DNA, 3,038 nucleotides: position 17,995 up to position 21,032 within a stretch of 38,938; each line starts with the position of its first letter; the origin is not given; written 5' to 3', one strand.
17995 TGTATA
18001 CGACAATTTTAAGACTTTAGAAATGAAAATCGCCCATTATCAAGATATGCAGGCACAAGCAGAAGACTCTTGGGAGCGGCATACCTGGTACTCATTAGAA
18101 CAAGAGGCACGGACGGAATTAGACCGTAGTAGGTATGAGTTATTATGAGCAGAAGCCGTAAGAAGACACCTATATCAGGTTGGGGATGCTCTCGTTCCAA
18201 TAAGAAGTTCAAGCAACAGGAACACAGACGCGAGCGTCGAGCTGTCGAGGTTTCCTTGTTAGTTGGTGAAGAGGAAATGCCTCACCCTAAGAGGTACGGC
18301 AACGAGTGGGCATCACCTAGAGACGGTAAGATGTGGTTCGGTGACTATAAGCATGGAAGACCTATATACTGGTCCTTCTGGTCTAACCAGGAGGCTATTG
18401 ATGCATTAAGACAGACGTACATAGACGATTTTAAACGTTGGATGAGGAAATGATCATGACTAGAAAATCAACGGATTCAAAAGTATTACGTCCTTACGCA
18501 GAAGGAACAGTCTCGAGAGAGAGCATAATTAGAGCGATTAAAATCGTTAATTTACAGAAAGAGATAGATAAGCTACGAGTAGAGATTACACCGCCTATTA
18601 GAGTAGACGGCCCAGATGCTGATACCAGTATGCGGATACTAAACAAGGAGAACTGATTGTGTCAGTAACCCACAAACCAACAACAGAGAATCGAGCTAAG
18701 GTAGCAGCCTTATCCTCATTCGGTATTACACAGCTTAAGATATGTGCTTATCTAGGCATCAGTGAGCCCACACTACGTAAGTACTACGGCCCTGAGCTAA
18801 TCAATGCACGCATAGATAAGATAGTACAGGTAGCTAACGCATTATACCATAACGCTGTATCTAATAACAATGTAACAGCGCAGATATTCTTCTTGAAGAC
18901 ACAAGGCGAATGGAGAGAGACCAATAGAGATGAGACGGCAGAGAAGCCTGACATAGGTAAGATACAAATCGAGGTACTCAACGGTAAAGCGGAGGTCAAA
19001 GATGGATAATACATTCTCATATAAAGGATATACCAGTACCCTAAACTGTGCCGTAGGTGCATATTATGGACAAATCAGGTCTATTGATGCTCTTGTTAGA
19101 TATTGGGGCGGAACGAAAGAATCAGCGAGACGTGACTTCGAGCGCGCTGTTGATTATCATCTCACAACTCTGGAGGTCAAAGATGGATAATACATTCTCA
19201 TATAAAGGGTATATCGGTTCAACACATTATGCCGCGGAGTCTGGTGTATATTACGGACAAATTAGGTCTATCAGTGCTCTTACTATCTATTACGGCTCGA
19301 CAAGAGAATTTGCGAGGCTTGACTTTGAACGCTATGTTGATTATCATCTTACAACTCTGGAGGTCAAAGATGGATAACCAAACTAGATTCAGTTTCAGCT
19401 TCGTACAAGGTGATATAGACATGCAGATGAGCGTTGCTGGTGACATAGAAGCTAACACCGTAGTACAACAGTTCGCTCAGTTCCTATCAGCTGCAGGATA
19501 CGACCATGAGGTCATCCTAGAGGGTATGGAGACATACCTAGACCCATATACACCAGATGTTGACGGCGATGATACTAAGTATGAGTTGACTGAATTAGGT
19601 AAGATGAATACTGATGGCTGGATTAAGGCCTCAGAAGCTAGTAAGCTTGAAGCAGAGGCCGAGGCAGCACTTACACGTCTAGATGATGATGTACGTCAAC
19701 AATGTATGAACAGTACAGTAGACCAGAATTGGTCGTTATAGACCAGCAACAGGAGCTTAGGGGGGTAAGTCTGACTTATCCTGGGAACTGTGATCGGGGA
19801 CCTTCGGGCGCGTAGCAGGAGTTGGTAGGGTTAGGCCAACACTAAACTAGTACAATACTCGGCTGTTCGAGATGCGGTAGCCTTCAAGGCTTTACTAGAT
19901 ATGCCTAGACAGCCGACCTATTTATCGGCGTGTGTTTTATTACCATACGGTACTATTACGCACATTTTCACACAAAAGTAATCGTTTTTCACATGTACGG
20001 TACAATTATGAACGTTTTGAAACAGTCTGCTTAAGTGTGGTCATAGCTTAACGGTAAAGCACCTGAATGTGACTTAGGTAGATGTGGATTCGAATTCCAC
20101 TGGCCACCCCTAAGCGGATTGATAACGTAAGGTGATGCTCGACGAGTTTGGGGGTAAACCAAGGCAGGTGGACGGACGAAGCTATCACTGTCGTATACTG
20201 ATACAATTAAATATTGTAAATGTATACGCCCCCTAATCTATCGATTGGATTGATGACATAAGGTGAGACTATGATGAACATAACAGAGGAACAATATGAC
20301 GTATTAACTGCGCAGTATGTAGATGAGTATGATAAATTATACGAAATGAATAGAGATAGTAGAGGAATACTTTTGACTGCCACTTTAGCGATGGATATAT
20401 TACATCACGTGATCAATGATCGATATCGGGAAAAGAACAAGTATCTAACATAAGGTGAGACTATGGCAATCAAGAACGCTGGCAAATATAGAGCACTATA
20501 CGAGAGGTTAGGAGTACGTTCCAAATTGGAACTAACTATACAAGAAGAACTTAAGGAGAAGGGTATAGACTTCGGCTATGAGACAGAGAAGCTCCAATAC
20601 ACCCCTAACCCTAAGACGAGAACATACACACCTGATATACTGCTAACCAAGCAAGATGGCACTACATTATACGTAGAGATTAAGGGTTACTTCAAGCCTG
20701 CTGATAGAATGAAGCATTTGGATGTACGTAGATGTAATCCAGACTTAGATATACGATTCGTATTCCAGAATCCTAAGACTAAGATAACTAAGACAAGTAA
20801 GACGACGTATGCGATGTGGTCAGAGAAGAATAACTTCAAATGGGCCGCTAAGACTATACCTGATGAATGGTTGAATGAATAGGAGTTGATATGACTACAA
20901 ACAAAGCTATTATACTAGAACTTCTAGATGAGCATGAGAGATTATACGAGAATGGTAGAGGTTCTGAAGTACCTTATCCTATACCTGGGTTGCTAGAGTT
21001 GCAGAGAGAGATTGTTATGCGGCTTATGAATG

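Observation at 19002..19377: Tandem orphan HicB-like antitoxin domains without a toxin or DNA-binding domain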

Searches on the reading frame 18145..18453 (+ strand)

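Call 3: search_protein_families(library=pfam, proteins=[window:18145-18453:+], max_evalue=1)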
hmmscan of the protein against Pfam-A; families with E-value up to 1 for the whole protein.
window:18145-18453:+ (102 aa): 0 families

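Call 4: search_protein_families(library=phrogs, proteins=[window:18145-18453:+], max_evalue=1)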
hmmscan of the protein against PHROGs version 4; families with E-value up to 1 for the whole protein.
window:18145-18453:+ (102 aa): 1 family
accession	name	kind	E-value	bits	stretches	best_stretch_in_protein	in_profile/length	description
phrog_16066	-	unknown function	0.049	14.5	1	19-35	29-45/53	-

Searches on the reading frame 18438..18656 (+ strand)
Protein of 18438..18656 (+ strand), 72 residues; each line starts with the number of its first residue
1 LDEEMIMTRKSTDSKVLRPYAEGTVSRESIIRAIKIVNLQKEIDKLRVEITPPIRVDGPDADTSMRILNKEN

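Call 3: search_protein_families(library=pfam, proteins=[window:18438-18656:+], max_evalue=1)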
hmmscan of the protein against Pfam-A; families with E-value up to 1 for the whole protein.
window:18438-18656:+ (72 aa): 0 families

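Call 4: search_protein_families(library=phrogs, proteins=[window:18438-18656:+], max_evalue=1)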
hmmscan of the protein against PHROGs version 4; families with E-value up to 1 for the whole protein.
window:18438-18656:+ (72 aa): 1 family
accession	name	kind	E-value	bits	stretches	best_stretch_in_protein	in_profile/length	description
phrog_25562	-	unknown function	0.14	13.2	1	15-44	8-33/50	-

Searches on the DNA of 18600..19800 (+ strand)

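Call 5: search_dna_similar(query=window:18600-19800:+, collection=phages, mode=near, max_rows=30)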
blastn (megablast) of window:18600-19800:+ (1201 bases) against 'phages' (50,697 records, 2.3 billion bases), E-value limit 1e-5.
No match.

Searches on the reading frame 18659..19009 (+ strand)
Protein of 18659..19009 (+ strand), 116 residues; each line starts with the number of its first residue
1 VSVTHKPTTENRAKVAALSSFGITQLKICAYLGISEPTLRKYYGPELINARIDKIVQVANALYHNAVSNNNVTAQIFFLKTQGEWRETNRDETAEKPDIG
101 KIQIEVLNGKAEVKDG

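Call 3: search_protein_families(library=pfam, proteins=[window:18659-19009:+], max_evalue=1)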
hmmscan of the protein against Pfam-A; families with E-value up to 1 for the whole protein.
window:18659-19009:+ (116 aa): 3 families
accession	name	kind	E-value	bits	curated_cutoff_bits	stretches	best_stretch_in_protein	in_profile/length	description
PF13384.12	HTH_23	-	0.0011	19.2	24.6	1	8-42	3-37/50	Homeodomain-like domain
PF05735.19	TSP_C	-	0.042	14.1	25.6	1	53-115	100-163/198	Thrombospondin C-terminal region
PF20432.4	Xre-like-HTH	-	0.25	12.1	25.8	1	17-49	18-51/63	Antitoxin Xre-like helix-turn-helix domain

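Call 4: search_protein_families(library=phrogs, proteins=[window:18659-19009:+], max_evalue=1)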
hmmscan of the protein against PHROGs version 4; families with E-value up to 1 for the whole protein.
window:18659-19009:+ (116 aa): 12 families
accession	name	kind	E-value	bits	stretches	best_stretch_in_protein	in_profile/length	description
phrog_309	-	head and packaging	2.6e-12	48.4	1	5-109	140-274/319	terminase small subunit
phrog_12540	-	unknown function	4.9e-12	47.3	1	4-95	21-113/153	-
phrog_3855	-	DNA, RNA and nucleotide metabolism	0.013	16.9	1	7-43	64-100/115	HTH DNA binding protein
phrog_606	-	head and packaging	0.014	16.4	1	24-95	71-141/167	terminase small subunit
phrog_323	-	transcription regulation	0.015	15.8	1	8-101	150-234/319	transcriptional regulator, D5-like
phrog_409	-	transcription regulation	0.017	16.7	1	17-52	20-57/127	transcriptional regulator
phrog_8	-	transcription regulation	0.029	14.8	1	20-62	87-128/346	transcriptional regulator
phrog_2967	-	transcription regulation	0.095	13.2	1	17-62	18-62/225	transcriptional regulator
phrog_19795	-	unknown function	0.18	12.6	1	21-91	28-98/179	-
phrog_125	-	DNA, RNA and nucleotide metabolism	0.18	12.3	1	6-64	162-221/254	DNA invertase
phrog_6831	-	transcription regulation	0.21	12.6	1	15-70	11-65/68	transcriptional regulator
phrog_12591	-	unknown function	0.28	12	1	59-103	137-181/198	-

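Call 7: search_protein_families(library=ncbifam, proteins=[window:18659-19009:+], max_evalue=1)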
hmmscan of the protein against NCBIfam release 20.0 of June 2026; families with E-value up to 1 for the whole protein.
window:18659-19009:+ (116 aa): 0 families

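Call 16: search_protein_families(library=padloc, proteins=[window:18659-19009:+], max_evalue=1)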
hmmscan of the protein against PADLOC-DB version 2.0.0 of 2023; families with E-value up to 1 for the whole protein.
window:18659-19009:+ (116 aa): 0 families

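Call 93: find_related_loci(query=A6, collection=viral_contigs, flank=3000)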
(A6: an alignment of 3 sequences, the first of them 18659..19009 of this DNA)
Query A6 (116 aa) in viral_contigs; peptide patterns used: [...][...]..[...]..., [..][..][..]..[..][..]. (x = any residue, [..] = any of these).
600 stretches matched a pattern (row limit reached: there are more); 120 encode a relative of the query (tblastn E <= 1e-3); the best 80 are kept; 80 distinct loci.
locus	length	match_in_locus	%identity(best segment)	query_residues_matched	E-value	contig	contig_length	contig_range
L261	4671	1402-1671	46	5-94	2e-23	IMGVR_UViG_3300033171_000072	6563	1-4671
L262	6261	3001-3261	48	5-92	5e-21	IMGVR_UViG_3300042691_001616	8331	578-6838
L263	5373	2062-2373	40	5-109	3e-20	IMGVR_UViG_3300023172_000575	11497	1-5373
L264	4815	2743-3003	45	5-92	3e-20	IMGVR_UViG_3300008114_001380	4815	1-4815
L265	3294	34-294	45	5-92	4e-20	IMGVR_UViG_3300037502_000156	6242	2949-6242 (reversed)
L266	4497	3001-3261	45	5-92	6e-20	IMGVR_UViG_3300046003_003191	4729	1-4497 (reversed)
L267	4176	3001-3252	46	5-89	1e-19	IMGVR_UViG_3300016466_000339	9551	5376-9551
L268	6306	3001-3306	42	5-112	1e-19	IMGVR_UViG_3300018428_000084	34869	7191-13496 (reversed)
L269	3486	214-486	47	5-96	1e-19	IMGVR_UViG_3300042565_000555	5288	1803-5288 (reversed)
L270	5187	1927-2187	45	5-92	1e-19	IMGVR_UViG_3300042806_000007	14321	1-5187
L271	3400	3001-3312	38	5-109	2e-19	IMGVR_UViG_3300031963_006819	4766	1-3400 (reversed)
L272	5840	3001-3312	38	5-109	3e-19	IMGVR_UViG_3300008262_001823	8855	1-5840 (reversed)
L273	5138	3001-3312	38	5-109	4e-19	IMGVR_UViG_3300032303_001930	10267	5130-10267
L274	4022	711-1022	38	5-109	4e-19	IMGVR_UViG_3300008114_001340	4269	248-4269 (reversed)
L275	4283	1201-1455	44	6-88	1e-18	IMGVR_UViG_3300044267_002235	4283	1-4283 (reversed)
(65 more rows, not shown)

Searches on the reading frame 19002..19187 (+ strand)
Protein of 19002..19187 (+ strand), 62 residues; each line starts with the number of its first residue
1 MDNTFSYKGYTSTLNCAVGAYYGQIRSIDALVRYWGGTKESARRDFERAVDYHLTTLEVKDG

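Call 3: search_protein_families(library=pfam, proteins=[window:19002-19187:+], max_evalue=1)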
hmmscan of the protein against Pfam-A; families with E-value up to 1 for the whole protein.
seq(62 aa): 0 families

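Call 4: search_protein_families(library=phrogs, proteins=[window:19002-19187:+], max_evalue=1)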
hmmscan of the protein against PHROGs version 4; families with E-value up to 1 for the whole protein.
seq(62 aa): 1 family
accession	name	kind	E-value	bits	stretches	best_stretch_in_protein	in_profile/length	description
phrog_9151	-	moron, auxiliary metabolic gene and host takeover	1.2e-07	33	1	1-57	1-59/119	HicB-like antitoxin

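Call 7: search_protein_families(library=ncbifam, proteins=[window:19002-19187:+], max_evalue=1)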
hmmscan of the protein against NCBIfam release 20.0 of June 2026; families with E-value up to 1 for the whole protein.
seq(62 aa): 0 families

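Call 16: search_protein_families(library=padloc, proteins=[window:19002-19187:+], max_evalue=1)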
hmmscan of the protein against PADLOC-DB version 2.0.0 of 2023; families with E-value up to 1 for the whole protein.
seq(62 aa): 0 families

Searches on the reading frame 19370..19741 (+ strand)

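Call 3: search_protein_families(library=pfam, proteins=[window:19370-19741:+], max_evalue=1)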
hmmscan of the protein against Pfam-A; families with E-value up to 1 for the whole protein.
window:19370-19741:+ (123 aa): 1 family
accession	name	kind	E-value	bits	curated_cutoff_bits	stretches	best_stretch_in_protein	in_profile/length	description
PF06757.18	Ins_allergen_rp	-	0.13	12.6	23.2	1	22-63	47-90/174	Insect allergen related repeat, nitrile-specifier detoxification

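Call 4: search_protein_families(library=phrogs, proteins=[window:19370-19741:+], max_evalue=1)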
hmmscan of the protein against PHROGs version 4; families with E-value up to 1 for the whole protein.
window:19370-19741:+ (123 aa): 1 family
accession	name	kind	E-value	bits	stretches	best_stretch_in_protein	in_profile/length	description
phrog_28110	-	unknown function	0.22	12.3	1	84-119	98-133/165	-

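Call 7: search_protein_families(library=ncbifam, proteins=[window:19370-19741:+], max_evalue=1)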
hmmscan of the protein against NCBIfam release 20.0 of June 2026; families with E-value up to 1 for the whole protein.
window:19370-19741:+ (123 aa): 1 family
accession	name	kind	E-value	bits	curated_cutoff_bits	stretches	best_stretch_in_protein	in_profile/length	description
TIGR00868.1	hCaCC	subfamily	0.12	10.2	900.85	1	19-96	675-751/863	calcium-activated chloride channel protein 1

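Call 16: search_protein_families(library=padloc, proteins=[window:19370-19741:+], max_evalue=1)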
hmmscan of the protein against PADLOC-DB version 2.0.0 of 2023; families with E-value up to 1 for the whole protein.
window:19370-19741:+ (123 aa): 0 families

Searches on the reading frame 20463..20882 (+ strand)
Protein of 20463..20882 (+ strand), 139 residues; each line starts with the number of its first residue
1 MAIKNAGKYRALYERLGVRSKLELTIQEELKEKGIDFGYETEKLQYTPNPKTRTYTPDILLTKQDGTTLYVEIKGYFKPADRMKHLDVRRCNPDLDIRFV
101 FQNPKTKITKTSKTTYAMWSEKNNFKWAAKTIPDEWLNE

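Call 16: search_protein_families(library=padloc, proteins=[window:20463-20882:+], max_evalue=1)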
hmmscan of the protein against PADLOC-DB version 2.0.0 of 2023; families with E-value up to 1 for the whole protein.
window:20463-20882:+ (139 aa): 2 families
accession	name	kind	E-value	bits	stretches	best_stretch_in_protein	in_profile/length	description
PDLC05065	PDC-S68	-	5.9e-06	22.3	1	18-78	1108-1163/1221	-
PDLC05066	PDC-S68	-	0.00027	17.1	1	9-87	1094-1166/1202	-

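Call 61: search_protein_families(library=pfam, proteins=[window:20463-20882:+], max_evalue=0.001)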
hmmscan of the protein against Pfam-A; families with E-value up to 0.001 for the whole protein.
window:20463-20882:+ (139 aa): 2 families
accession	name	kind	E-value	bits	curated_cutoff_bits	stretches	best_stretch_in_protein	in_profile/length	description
PF05367.17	Phage_endo_I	-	1.6e-35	122.4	29.1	1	17-139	14-132/149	Phage endonuclease I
PF08722.17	Tn7_TnsA-like_N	-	0.00095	20.1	26.5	0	35-75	5-50/85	TnsA-like endonuclease N terminal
